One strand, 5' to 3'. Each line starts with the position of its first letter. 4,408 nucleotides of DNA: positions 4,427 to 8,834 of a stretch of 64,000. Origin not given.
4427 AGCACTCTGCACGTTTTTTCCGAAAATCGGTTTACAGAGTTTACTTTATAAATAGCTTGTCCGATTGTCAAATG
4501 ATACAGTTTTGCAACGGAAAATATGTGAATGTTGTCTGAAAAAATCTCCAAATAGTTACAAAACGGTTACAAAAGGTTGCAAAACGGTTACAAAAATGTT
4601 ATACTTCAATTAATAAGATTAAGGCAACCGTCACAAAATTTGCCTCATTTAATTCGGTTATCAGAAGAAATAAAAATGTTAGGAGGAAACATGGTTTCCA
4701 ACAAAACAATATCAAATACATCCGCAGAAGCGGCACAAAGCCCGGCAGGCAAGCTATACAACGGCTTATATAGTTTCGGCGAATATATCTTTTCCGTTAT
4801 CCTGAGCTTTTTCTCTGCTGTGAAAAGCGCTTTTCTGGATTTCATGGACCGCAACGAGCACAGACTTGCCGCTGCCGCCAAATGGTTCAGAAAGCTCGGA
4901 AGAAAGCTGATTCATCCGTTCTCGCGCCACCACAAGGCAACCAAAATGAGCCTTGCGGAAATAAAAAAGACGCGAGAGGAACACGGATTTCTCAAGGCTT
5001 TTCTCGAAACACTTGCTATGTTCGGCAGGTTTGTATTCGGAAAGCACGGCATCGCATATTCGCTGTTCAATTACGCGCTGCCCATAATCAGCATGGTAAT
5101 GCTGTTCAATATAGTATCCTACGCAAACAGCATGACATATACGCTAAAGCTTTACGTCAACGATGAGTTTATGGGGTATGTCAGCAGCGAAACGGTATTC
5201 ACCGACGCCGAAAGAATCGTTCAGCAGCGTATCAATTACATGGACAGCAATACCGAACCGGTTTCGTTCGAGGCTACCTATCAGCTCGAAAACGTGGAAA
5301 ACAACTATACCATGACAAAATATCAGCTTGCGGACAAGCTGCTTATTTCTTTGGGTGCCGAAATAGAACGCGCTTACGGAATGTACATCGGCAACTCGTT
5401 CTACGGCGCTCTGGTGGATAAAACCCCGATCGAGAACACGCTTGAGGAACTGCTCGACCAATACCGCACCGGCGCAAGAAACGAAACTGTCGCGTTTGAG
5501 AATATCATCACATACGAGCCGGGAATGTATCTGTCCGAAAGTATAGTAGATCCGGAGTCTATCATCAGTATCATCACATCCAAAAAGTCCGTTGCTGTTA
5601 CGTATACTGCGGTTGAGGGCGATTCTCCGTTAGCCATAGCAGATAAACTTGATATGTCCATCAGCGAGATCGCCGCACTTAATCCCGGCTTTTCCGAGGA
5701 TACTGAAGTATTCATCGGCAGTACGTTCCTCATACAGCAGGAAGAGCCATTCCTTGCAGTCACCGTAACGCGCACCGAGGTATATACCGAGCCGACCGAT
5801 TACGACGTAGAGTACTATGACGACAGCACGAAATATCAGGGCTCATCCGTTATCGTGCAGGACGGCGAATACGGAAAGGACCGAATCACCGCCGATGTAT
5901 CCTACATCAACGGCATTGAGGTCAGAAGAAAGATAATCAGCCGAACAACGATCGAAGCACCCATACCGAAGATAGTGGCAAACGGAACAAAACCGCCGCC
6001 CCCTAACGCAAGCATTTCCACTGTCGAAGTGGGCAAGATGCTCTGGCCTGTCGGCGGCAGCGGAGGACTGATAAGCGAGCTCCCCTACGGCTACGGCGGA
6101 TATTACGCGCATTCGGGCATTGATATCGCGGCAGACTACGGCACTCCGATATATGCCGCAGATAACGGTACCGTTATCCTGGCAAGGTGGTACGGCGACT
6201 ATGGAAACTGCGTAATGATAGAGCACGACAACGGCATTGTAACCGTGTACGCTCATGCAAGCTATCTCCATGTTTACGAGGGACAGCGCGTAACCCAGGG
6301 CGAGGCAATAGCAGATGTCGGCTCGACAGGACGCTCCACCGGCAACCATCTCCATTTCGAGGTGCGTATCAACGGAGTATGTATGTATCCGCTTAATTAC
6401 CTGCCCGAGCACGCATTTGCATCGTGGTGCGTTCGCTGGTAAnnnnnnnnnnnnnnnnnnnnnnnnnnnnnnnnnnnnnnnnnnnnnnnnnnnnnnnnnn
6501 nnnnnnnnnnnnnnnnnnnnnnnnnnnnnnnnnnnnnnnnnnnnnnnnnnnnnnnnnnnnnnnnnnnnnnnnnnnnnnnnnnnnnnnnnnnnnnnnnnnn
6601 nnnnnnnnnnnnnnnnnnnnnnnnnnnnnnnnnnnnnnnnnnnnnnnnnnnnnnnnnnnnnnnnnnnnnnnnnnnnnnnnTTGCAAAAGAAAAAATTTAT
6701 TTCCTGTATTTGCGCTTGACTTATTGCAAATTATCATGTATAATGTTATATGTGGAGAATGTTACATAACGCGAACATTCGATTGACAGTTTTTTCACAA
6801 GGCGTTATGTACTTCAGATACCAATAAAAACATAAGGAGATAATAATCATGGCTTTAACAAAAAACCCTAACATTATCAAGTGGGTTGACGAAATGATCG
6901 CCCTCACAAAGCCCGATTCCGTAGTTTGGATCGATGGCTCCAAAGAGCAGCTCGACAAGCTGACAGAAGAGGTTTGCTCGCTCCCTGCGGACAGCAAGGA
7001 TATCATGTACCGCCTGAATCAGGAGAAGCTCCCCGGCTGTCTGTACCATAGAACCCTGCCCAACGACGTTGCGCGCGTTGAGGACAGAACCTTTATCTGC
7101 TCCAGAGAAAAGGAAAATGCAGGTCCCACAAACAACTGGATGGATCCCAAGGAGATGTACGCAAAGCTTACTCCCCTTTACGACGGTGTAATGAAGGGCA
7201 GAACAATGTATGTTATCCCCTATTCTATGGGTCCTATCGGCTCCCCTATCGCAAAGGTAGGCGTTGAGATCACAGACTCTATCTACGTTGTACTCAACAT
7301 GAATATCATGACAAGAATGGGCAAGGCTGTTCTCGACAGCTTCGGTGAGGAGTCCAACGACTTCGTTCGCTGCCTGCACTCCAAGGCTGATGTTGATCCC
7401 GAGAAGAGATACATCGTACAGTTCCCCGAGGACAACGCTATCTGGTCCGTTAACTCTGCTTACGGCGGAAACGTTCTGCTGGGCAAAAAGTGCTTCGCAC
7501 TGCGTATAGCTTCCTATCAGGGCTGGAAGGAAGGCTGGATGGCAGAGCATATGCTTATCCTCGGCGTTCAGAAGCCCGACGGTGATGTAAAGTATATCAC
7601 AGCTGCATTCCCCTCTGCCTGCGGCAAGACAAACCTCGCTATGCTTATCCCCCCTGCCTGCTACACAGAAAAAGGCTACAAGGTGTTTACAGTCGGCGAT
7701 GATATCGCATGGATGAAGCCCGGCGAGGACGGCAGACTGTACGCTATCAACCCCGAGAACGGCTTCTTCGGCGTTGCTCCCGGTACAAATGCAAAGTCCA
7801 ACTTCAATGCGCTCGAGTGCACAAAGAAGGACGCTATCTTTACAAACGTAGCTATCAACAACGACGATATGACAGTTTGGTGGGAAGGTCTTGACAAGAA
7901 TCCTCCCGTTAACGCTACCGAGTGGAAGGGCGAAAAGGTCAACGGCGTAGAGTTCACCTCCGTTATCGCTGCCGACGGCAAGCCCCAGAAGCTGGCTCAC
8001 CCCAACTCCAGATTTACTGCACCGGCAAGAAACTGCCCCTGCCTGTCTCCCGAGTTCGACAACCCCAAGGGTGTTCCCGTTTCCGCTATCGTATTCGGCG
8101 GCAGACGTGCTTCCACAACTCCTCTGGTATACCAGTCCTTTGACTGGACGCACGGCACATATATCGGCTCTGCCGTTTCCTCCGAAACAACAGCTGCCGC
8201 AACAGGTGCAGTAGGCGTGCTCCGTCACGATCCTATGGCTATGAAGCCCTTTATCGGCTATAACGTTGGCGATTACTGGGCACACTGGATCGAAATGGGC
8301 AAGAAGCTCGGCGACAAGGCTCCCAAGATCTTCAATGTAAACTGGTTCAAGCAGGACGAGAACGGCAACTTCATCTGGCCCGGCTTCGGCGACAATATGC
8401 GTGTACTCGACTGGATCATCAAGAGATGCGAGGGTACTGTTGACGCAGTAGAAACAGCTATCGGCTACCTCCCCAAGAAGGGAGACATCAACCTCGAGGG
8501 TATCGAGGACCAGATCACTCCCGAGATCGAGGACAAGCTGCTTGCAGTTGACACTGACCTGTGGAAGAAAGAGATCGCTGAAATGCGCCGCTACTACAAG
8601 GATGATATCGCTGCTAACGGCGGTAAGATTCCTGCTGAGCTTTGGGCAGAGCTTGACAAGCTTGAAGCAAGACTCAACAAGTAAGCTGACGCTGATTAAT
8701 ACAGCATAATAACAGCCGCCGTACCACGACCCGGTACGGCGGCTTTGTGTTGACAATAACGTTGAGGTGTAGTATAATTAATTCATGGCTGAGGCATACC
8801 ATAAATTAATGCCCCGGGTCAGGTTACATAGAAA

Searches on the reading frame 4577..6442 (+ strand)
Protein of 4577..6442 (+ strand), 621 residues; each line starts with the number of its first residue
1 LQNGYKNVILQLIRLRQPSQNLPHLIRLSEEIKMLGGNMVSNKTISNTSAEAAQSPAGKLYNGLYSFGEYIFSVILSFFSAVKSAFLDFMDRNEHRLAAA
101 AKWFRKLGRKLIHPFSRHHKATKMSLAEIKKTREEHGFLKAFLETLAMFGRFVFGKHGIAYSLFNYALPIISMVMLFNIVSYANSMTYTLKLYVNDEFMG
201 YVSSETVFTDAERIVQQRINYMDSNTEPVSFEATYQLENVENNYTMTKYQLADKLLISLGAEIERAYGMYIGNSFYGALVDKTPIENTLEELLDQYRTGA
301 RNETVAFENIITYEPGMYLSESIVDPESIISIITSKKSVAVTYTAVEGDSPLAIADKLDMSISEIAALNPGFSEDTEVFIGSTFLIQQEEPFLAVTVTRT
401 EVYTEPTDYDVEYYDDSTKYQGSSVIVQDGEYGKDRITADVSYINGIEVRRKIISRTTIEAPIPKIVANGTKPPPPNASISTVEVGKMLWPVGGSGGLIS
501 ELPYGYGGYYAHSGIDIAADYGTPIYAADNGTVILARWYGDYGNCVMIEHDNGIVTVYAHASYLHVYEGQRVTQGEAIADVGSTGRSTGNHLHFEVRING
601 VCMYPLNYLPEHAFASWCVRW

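Call 40: search_protein_families(library=pfam, proteins=[window:4577-6442:+], max_evalue=0.00001)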
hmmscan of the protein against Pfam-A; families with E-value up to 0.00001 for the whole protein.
window:4577-6442:+ (621 aa): 2 families
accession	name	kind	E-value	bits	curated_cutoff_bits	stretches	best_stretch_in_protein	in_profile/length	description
PF01551.29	Peptidase_M23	-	1.8e-34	118.2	28.7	1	511-603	2-94/96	Peptidase family M23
PF07501.17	G5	-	2.1e-18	66.7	23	1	398-472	1-75/75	G5 domain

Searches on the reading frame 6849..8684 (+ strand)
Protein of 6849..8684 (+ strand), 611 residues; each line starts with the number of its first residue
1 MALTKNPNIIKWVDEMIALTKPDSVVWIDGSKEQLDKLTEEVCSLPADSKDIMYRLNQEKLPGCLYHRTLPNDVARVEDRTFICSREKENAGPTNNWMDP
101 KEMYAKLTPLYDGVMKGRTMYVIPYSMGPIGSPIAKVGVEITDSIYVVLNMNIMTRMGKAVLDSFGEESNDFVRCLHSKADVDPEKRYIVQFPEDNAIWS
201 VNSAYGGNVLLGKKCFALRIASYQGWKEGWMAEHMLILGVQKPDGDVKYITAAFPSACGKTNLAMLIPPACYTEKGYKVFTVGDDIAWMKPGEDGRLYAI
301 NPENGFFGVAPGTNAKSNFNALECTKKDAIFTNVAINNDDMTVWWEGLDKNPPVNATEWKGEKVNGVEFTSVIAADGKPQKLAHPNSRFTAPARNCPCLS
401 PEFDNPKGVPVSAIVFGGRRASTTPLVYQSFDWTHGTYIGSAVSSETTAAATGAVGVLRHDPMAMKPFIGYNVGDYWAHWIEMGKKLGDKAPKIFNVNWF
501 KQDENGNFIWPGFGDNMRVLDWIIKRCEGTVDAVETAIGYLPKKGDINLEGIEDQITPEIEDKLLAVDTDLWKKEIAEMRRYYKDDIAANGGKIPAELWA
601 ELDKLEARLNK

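Call 40: search_protein_families(library=pfam, proteins=[window:6849-8684:+], max_evalue=0.00001)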
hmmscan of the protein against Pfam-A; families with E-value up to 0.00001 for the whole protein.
window:6849-8684:+ (611 aa): 2 families
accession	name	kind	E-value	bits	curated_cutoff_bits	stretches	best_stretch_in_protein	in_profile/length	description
PF00821.23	PEPCK_GTP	-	2.3e-158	527.1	23.8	1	230-608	1-357/357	Phosphoenolpyruvate carboxykinase C-terminal P-loop domain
PF17297.7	PEPCK_N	-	8.4e-88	294.1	23.8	1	11-225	1-217/218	Phosphoenolpyruvate carboxykinase N-terminal domain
